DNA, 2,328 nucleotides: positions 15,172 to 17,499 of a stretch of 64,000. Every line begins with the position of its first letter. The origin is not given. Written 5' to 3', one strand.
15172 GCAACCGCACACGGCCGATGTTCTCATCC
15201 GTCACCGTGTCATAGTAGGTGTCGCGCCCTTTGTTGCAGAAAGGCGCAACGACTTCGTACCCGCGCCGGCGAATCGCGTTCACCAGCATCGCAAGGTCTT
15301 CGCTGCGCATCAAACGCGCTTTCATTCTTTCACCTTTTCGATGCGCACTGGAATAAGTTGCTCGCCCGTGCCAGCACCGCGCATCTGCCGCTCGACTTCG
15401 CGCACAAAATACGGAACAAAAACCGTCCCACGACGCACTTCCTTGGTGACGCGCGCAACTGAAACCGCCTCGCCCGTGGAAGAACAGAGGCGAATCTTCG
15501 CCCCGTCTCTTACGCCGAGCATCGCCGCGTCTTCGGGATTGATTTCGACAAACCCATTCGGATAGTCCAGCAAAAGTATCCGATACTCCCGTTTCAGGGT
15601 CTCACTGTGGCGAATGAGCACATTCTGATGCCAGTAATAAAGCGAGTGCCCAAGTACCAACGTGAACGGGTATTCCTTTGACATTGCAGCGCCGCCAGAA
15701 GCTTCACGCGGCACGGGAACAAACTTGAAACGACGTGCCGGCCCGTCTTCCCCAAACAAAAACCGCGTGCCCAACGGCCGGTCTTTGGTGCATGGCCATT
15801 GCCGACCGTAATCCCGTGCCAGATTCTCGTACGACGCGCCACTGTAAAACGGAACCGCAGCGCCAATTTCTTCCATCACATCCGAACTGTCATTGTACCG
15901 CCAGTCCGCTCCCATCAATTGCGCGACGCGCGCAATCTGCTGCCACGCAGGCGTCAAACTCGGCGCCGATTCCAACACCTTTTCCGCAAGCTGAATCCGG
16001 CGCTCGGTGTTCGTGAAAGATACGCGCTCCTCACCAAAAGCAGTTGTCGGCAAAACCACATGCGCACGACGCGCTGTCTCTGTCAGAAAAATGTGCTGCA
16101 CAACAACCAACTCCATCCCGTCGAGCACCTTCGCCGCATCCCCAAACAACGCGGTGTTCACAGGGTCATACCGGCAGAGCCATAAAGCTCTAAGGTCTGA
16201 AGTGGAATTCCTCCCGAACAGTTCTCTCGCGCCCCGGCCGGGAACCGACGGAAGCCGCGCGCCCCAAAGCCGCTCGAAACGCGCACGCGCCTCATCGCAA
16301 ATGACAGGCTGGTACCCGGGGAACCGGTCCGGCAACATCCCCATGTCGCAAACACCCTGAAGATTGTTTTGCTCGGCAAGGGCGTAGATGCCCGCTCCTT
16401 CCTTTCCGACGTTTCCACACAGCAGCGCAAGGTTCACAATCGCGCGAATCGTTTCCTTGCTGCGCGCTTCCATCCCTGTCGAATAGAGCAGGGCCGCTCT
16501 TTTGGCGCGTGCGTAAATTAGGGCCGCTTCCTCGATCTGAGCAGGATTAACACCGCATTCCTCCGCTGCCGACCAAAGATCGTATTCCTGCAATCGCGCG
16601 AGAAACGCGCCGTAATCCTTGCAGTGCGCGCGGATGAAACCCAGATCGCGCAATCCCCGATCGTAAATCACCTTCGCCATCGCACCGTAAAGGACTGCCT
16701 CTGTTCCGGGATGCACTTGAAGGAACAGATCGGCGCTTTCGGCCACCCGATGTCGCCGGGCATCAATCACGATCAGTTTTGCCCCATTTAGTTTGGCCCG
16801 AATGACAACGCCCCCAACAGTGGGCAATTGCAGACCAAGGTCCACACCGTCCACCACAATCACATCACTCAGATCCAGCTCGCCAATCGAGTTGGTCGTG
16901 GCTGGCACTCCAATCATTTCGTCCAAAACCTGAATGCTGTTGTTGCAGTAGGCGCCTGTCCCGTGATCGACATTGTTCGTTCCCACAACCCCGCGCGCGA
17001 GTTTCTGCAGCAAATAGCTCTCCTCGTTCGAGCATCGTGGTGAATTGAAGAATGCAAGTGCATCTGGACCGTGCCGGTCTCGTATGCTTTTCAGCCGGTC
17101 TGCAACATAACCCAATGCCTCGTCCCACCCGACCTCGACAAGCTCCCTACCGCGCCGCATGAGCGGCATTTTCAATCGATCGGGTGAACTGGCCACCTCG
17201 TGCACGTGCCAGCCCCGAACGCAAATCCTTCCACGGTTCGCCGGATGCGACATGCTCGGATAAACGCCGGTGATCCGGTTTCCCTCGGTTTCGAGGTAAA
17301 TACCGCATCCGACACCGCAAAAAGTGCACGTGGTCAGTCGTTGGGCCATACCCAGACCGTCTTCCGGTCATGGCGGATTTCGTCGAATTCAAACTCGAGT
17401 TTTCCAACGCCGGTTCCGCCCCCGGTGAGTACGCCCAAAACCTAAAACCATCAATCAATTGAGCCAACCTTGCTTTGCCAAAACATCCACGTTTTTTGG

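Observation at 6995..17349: Nine-gene membrane-bound [NiFe]-hydrogenase operon with a sulfhydrogenase-type FeS/FAD-NAD(P) input module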

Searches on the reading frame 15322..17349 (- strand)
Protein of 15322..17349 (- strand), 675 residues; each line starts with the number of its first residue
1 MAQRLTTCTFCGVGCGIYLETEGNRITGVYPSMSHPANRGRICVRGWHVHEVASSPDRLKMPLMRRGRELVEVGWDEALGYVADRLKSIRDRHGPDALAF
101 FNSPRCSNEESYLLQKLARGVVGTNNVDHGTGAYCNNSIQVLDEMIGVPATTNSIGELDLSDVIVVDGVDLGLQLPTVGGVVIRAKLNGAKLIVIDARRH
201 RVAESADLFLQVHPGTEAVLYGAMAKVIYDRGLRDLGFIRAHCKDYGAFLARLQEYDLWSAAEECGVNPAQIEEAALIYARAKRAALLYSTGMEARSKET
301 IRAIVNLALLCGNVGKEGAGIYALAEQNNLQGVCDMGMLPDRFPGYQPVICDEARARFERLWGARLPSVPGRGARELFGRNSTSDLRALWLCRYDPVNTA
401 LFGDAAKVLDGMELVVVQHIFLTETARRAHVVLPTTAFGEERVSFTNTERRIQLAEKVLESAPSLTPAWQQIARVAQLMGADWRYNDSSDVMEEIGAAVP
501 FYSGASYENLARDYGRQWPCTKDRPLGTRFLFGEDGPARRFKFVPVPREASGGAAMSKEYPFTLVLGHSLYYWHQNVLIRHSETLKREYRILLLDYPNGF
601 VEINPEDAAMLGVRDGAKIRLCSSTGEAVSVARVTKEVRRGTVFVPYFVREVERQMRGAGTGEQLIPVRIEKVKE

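Call 3: search_protein_families(library=pfam, proteins=[window:15322-17349:-])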
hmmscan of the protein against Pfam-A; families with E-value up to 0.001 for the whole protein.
window:15322-17349:- (675 aa): 3 families
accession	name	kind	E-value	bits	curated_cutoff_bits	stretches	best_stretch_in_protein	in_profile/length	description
PF00384.28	Molybdopterin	-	1.2e-50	173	24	1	58-476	1-351/353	Molybdopterin oxidoreductase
PF04879.21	Molybdop_Fe4S4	-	1.5e-15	57.3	22.7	1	6-52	6-52/55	Molybdopterin oxidoreductase Fe4S4 domain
PF01568.27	Molydop_binding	-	8.5e-15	55.2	26.8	1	581-647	11-78/110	Molydopterin dinucleotide binding domain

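Call 4: search_protein_families(library=ncbifam, proteins=[window:15322-17349:-])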
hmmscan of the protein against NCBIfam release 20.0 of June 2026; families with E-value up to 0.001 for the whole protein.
window:15322-17349:- (675 aa): 27 families (the best 25 are shown)
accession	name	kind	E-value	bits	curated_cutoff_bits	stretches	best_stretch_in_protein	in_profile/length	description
TIGR01591.1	Fdh-alpha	equivalog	3.2e-168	560.9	666.25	1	6-652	1-646/672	formate dehydrogenase subunit alpha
NF047855.1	AssmNtatRedNasC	equivalog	9.1e-108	361.4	1100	1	6-649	23-676/708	assimilatory nitrate reductase catalytic subunit NasC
NF041323.1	Nitr_red_NasA_Halo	equivalog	5e-55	187.3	1000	1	11-544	3-549/673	assimilatory nitrate reductase NasA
TIGR01706.1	NAPA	equivalog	2.7e-49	168.2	930.55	3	7-244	46-292/830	periplasmic nitrate reductase subunit alpha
NF010055.0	PRK13532.1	equivalog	3.5e-49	167.8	904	3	6-244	45-292/830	nitrate reductase catalytic subunit NapA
TIGR01701.1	Fdhalpha-like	subfamily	1.2e-42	146.1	582.15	1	57-504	98-580/744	FdhF/YdeP family oxidoreductase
NF012032.0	PRK15488.1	equivalog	7e-42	143.4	694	2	7-485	47-533/759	thiosulfate reductase PhsA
TIGR01553.1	formate-DH-alph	equivalog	1.3e-41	142.3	814.2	2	6-242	47-303/1009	formate dehydrogenase-N subunit alpha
TIGR02693.1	arsenite_ox_L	equivalog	2.9e-39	134.7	359.05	3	191-481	268-575/806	arsenate reductase (azurin) large subunit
TIGR01973.1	NuoG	equivalog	5.8e-36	124.5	470.05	1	3-472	214-603/606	NADH-quinone oxidoreductase subunit NuoG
NF041513.1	formate_DH_Act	exception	2.7e-33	114.9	1400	2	7-232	46-284/1067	formate dehydrogenase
NF005895.0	PRK07860.1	equivalog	6.7e-32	110.4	802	1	6-496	239-675/811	NADH-quinone oxidoreductase subunit G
TIGR02166.1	dmsA_ynfE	subfamily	1.6e-30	105.9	777.7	2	6-246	47-302/794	DMSO/selenate family reductase complex A subunit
TIGR03479.1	DMSO_red_II_alp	subfamily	2.5e-29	102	984.75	3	30-239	90-303/913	molybdopterin-dependent oxidoreductase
TIGR00509.1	bisC_fam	subfamily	1.6e-25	89.5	1017.55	2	63-494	63-525/772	molybdopterin guanine dinucleotide-containing S/N-oxide reductase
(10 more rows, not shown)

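Call 23: search_solved_structures(query=window:15322-17349:-, max_evalue=1e-20, show_alignments=2)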
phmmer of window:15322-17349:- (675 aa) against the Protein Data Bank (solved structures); distinct sequences matched with E-value up to 1e-20: 35.
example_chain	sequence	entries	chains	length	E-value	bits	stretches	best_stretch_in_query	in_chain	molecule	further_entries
7qv7_S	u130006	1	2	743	5.6e-129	434.4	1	4-648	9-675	Hydrogen dependent carbon dioxide reductase subunit FdhF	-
9t1s_L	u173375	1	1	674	5.9e-121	407.9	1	6-652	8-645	formate dehydrogenase (coenzyme F420)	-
8rqz_C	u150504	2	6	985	1.3e-114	387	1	5-646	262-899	Probable oxidoreductase YjgC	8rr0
9gzq_A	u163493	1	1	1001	1.4e-114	386.9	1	5-646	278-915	Probable oxidoreductase YjgC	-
1aa6_A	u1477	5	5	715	1.5e-111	376.9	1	3-647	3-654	FORMATE DEHYDROGENASE H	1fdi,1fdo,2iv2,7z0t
7bkb_D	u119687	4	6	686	1.1e-103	350.8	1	5-646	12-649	Formate dehydrogenase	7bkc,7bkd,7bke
6tg9_A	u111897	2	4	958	3.4e-103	349.2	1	5-649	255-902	Formate dehydrogenase subunit alpha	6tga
9wxb_B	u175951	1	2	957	5.5e-101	341.9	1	5-648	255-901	Formate dehydrogenase alpha subunit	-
7vw6_A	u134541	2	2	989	4.3e-93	315.8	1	6-652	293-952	Formate dehydrogenase | Tungsten-containing formate dehydrogenase alpha subunit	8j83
7e5z_A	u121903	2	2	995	4.4e-93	315.8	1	6-652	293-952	Formate dehydrogenase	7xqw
2jim_A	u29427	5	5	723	1e-57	198.9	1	7-649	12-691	PERIPLASMIC NITRATE REDUCTASE | PROTEIN (PERIPLASMIC NITRATE REDUCTASE)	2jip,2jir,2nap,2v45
2jio_A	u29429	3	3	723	1.4e-57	198.5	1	7-649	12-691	PERIPLASMIC NITRATE REDUCTASE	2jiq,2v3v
9vap_A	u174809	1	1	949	6.4e-56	193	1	5-362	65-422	Formate dehydrogenase molybdopterin-binding subunit FdhA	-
1ogy_A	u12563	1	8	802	9.3e-43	149.5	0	7-243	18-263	PERIPLASMIC NITRATE REDUCTASE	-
2nya_A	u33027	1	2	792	1.9e-39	138.5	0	7-242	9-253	Periplasmic nitrate reductase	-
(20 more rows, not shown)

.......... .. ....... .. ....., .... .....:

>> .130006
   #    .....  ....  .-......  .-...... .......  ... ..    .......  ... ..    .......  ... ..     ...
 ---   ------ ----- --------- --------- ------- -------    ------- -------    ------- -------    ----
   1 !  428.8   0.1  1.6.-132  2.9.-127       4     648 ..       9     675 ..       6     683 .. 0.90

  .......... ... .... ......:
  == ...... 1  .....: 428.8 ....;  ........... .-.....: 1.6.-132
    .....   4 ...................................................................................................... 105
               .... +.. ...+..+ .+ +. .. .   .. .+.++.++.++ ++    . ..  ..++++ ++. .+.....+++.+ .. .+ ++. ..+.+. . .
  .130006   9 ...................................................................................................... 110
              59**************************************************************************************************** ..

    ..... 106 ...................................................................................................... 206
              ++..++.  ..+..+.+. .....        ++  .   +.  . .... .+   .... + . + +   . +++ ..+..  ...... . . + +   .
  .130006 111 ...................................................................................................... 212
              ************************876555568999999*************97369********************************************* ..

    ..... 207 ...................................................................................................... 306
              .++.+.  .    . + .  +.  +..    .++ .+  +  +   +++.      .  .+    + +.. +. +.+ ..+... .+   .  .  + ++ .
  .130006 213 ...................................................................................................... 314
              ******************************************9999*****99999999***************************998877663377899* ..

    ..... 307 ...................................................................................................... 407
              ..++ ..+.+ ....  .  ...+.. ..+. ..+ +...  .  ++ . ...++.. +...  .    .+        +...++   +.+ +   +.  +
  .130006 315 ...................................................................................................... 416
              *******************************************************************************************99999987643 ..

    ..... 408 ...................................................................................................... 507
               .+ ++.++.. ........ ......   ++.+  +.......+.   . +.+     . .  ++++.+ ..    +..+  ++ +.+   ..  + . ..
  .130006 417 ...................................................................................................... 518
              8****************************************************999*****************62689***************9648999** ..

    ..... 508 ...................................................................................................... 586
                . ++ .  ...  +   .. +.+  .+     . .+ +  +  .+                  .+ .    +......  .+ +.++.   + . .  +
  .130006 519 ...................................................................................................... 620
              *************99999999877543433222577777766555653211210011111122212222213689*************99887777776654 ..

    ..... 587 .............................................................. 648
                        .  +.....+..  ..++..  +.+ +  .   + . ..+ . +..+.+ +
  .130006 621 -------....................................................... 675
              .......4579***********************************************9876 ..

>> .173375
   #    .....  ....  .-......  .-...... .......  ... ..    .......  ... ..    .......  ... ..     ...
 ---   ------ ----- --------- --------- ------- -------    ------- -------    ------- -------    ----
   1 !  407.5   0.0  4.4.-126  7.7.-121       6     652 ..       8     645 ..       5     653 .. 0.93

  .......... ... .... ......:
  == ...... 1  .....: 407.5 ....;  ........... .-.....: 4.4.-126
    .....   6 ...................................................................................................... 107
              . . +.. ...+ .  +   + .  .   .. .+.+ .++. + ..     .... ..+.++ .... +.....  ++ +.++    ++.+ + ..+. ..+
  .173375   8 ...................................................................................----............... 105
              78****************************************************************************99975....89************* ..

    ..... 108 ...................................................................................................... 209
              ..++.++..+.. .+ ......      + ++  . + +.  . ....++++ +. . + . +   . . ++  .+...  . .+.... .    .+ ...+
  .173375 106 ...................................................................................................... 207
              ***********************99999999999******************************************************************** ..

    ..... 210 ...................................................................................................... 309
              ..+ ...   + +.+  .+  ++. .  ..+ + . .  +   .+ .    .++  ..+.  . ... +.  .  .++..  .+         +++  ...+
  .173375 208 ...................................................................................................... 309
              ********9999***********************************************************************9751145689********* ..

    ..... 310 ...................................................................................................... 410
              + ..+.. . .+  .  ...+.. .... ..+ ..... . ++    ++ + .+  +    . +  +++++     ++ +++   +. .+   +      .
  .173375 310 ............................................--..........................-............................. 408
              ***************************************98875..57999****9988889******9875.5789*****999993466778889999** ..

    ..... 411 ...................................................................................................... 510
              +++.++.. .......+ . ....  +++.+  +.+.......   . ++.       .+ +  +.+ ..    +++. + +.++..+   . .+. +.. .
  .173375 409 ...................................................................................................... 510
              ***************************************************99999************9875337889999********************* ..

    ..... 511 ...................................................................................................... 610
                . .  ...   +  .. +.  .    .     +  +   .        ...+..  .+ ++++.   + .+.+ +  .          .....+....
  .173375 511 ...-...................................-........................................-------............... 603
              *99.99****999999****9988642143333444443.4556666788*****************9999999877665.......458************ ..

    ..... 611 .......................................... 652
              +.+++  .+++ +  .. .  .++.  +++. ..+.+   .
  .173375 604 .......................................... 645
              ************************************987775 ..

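Call 56: search_protein_representatives(protein=window:15322-17349:-)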
Query: 675 residues. Proteins with E-value up to 0.001 (for the whole library): 19929; up to 1e-10: 8573; up to 1e-30: 1560. The best 150 are listed.
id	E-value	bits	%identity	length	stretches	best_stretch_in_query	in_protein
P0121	5.0e-273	923.7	61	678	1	1-660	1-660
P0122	8.4e-217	737.9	66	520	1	159-672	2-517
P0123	2.0e-190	650.8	52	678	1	5-672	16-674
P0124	1.5e-152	525.6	59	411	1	268-659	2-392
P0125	2.2e-145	501.9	38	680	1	3-652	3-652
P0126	5.7e-136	470.8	36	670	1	6-653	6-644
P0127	2.8e-133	461.9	38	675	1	3-661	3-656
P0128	3.1e-132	458.5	38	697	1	3-655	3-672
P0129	2.4e-128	445.6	40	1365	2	6-368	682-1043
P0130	3.7e-127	441.7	36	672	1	7-673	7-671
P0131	9.6e-127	440.3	67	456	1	1-282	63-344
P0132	1.2e-126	440.0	37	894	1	6-648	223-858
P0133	1.2e-125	436.7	37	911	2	4-652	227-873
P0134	5.6e-124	431.2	38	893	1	6-650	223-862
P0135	8.2e-123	427.3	35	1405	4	6-495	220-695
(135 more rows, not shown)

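Call 59: find_homologous_proteins(query=P0125, max_evalue=1e-50)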
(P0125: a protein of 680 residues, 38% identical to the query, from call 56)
Query P0125 (680 aa): 7870 proteins with E <= 1e-50 among 8000 candidates; the best 120 are listed.
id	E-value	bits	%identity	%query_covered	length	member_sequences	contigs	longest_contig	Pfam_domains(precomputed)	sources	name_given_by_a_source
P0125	0.0e+0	1572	100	100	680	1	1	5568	PF00384.28,PF01568.28,PF04879.22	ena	-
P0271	0.0e+0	1192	73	100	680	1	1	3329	PF00384.28,PF01568.28,PF04879.22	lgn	-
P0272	0.0e+0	1177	73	100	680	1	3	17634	PF00384.28,PF01568.28,PF04879.22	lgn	-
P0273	4.0e-298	1008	63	100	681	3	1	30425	PF00384.28,PF01568.28,PF04879.22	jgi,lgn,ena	-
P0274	2.4e-281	953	62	100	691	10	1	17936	PF00384.28,PF01568.28,PF04879.22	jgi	-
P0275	2.1e-226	772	49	100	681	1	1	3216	PF00384.28,PF01568.28,PF04879.22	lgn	-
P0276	2.7e-213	728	48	100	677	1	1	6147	PF00384.28,PF01568.28,PF04879.22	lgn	-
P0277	4.1e-210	718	50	100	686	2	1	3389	PF00384.28,PF01568.28,PF04879.22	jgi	jgi:formate dehydrogenase alpha subunit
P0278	4.6e-209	714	48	100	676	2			PF00384.28,PF01568.28,PF04879.22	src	-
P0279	1.9e-207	709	48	100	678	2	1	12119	PF00384.28,PF01568.28,PF04879.22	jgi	jgi:formate dehydrogenase alpha subunit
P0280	2.4e-207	708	47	100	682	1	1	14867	PF00384.28,PF01568.28,PF04879.22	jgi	jgi:formate dehydrogenase alpha subunit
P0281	2.8e-207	708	48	100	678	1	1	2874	PF00384.28,PF01568.28,PF04879.22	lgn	-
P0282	7.0e-207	707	49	100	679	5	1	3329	PF00384.28,PF01568.28,PF04879.22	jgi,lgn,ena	-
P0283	7.3e-207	707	48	99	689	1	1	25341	PF00384.28,PF01568.28,PF04879.22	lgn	-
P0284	9.2e-207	707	48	100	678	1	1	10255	PF00384.28,PF01568.28,PF04879.22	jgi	-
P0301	6.4e-204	697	47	100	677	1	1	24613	PF00384.28,PF01568.28,PF04879.22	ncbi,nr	ncbi:MAG: formate dehydrogenase subunit alpha [Candidatus Margulisbacteria bacterium]|nr:formate deh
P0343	4.6e-201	688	46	100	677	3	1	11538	PF00384.28,PF01568.28,PF04879.22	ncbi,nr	ncbi:MAG: formate dehydrogenase subunit alpha [Candidatus Omnitrophica bacterium]|nr:formate dehydro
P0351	1.4e-200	686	47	100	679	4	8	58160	PF00384.28,PF01568.28,PF04879.22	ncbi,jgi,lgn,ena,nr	ncbi:MAG: formate dehydrogenase subunit alpha [Candidatus Latescibacterota bacterium]|nr:MAG: format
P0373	9.7e-200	683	47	100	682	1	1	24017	PF00384.28,PF01568.28,PF04879.22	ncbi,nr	ncbi:formate dehydrogenase subunit alpha [Candidatus Bathyarchaeota archaeon RBG_13_46_16b]|nr:MAG: 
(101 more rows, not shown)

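Call 60: find_encoding_contigs(protein=P0273, flank=10000, max_places=2)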
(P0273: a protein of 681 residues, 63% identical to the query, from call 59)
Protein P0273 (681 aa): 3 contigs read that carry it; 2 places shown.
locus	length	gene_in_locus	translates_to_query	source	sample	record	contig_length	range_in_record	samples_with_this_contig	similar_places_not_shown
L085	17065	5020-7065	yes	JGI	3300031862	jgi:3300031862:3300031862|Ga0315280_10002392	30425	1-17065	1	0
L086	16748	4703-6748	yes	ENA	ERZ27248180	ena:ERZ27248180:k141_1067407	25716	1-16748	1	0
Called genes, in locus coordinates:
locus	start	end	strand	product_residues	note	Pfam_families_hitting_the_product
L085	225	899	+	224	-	PF00834:Ribul_P_3_epim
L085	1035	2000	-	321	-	PF00532:Peripla_BP_1 (weak), PF13407:Peripla_BP_4, PF13377:Peripla_BP_3 (weak)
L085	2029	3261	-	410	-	PF02653:BPD_transp_2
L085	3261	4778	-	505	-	PF00005:ABC_tran, PF13304:AAA_21 (faint), PF00005:ABC_tran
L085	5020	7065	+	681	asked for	PF04879:Molybdop_Fe4S4, PF00384:Molybdopterin, PF01568:Molydop_binding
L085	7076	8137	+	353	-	PF13183:Fer4_8 (faint), PF17179:Fer4_22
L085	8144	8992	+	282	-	PF00970:FAD_binding_6, PF00175:NAD_binding_1, PF10418:DHODB_Fe-S_bind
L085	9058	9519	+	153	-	PF01750:HycI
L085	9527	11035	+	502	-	PF00662:Proton_antipo_N, PF00361:Proton_antipo_M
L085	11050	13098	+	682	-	PF00662:Proton_antipo_N, PF00361:Proton_antipo_M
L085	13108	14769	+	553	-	PF00329:Complex1_30kDa, PF00374:NiFeSe_Hases, PF00346:Complex1_49kDa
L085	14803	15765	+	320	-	PF00146:NADHdh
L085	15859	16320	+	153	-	PF00037:Fer4 (weak), PF12797:Fer4_2 (weak), PF12837:Fer4_6 (weak), PF13237:Fer4_10 (weak), PF14697:Fer4_21, PF12838:Fer4_7, PF13187:Fer4_9 (weak), PF25160:LdpA_Fe-S-bd (weak), +4 more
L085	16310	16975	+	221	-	PF00420:Oxidored_q2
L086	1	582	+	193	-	?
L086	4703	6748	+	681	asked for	PF04879:Molybdop_Fe4S4, PF00384:Molybdopterin, PF01568:Molydop_binding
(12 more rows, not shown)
